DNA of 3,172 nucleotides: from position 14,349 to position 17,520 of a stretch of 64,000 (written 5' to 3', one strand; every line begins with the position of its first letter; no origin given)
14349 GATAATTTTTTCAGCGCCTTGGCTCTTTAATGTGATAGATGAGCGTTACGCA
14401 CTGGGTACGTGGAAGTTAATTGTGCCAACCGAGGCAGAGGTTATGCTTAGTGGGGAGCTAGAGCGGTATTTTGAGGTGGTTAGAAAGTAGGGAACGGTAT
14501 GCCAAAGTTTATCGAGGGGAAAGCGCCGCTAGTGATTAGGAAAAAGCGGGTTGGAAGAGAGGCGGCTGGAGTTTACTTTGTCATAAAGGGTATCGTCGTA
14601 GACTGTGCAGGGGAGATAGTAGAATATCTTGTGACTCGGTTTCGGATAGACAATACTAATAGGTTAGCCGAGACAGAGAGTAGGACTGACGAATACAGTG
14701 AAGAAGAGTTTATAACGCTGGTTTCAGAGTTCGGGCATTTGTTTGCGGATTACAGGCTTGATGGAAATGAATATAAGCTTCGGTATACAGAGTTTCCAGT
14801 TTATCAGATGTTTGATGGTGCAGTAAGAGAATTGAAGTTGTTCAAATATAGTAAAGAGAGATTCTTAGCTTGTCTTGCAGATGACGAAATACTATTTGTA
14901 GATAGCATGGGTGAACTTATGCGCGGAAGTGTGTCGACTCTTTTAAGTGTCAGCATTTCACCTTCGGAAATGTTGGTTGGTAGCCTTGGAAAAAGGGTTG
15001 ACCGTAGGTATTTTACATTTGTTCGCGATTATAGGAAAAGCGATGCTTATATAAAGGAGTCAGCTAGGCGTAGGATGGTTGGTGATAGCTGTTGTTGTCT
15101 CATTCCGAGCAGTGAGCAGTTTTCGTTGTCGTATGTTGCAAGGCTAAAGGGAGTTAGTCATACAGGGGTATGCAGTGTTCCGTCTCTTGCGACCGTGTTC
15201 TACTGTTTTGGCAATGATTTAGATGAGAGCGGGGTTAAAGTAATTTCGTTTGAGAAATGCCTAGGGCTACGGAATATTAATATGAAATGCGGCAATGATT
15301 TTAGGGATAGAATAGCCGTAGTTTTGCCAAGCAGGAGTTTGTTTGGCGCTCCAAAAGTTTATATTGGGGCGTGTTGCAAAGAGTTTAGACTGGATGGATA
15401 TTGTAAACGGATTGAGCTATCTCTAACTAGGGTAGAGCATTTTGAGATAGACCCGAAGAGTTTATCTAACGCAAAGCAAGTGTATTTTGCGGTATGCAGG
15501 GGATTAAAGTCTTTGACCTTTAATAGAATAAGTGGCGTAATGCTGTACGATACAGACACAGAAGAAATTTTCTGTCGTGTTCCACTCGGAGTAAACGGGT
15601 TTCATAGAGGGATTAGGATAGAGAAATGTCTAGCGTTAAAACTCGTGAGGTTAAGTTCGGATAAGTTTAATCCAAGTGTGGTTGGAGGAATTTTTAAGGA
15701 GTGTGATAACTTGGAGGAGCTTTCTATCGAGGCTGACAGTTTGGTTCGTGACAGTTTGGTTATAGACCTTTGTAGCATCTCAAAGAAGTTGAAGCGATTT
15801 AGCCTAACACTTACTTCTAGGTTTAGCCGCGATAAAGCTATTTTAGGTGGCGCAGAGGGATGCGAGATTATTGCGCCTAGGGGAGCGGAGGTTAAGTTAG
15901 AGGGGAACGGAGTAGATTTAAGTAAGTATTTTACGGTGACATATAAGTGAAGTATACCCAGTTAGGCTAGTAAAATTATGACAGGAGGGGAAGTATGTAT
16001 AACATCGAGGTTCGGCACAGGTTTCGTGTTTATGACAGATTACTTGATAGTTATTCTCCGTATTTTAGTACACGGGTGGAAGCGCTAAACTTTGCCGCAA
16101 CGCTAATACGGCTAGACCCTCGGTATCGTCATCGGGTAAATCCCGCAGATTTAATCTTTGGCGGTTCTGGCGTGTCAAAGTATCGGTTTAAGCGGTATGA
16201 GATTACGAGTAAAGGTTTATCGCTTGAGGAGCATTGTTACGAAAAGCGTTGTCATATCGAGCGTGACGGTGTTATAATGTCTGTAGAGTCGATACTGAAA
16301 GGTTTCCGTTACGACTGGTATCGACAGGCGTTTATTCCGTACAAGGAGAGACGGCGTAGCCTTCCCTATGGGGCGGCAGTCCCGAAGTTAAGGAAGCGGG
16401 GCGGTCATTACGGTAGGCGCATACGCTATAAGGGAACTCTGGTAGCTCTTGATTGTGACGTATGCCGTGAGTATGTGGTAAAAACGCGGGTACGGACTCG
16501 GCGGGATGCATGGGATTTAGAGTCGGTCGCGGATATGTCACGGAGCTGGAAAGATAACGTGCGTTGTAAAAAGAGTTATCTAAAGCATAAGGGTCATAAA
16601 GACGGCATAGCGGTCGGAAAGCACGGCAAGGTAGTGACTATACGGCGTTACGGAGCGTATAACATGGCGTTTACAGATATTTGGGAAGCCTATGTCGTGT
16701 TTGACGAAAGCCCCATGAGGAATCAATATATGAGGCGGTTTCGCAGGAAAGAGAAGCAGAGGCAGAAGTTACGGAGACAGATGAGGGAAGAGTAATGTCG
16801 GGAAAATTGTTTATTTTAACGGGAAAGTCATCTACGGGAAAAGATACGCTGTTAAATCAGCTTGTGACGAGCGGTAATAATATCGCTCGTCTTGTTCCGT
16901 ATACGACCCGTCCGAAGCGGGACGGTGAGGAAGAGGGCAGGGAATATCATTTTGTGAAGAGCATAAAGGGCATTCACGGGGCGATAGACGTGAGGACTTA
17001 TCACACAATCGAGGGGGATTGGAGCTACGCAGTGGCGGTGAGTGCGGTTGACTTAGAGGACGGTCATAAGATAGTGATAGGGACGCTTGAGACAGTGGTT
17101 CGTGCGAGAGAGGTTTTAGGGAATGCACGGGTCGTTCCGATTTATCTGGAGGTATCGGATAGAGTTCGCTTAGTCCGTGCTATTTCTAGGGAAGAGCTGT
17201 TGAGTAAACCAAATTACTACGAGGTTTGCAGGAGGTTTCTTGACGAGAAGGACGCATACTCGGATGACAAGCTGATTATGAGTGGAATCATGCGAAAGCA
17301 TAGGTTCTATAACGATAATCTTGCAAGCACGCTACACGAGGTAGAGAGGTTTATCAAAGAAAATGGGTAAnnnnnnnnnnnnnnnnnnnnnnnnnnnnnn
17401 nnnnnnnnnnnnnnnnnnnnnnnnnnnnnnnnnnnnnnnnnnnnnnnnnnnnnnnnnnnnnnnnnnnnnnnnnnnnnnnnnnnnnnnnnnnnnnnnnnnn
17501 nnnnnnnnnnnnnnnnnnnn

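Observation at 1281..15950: A 15-kb tandem array of at least 11 strongly diverged paralogs with a common three-part architecture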

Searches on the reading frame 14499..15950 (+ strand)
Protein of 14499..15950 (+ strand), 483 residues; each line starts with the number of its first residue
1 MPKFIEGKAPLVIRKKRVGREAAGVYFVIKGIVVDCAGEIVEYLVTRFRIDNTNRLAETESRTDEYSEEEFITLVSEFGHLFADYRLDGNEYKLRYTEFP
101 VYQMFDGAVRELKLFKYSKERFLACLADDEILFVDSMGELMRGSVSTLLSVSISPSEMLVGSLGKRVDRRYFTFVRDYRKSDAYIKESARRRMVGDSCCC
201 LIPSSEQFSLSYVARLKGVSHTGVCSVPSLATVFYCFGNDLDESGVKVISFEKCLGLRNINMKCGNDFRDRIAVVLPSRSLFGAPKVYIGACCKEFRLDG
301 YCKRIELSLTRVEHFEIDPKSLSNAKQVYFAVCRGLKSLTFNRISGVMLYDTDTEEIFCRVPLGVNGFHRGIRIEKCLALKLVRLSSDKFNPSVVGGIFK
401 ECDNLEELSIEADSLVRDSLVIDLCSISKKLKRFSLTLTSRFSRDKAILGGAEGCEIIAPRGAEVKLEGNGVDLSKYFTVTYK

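Call 5: search_protein_families(library=pfam, proteins=[window:14499-15950:+], max_evalue=1)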
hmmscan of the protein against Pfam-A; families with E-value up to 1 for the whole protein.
window:14499-15950:+ (483 aa): 1 family
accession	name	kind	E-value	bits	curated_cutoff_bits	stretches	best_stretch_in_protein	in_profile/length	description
PF14544.11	DUF4443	-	0.14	12.6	27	1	443-476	23-56/100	Domain of unknown function (DUF4443)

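Call 6: search_protein_families(library=phrogs, proteins=[window:14499-15950:+], max_evalue=0.1)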
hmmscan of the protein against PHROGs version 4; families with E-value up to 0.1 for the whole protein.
window:14499-15950:+ (483 aa): 0 families

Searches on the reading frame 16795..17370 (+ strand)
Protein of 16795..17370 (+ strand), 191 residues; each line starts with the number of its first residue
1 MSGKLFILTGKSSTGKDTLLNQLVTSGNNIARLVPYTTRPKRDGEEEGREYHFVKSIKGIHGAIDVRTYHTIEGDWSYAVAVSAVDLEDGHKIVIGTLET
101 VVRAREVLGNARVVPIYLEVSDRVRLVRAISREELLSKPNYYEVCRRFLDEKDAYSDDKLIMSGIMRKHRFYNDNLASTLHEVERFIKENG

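Call 9: search_protein_families(library=pfam, proteins=[window:16795-17370:+], max_evalue=0.001)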
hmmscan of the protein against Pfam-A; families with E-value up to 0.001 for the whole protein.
window:16795-17370:+ (191 aa): 1 family
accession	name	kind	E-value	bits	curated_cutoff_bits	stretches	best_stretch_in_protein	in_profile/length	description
PF00625.27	Guanylate_kin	-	2.2e-11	44.2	25.2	1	3-56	2-55/182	Guanylate kinase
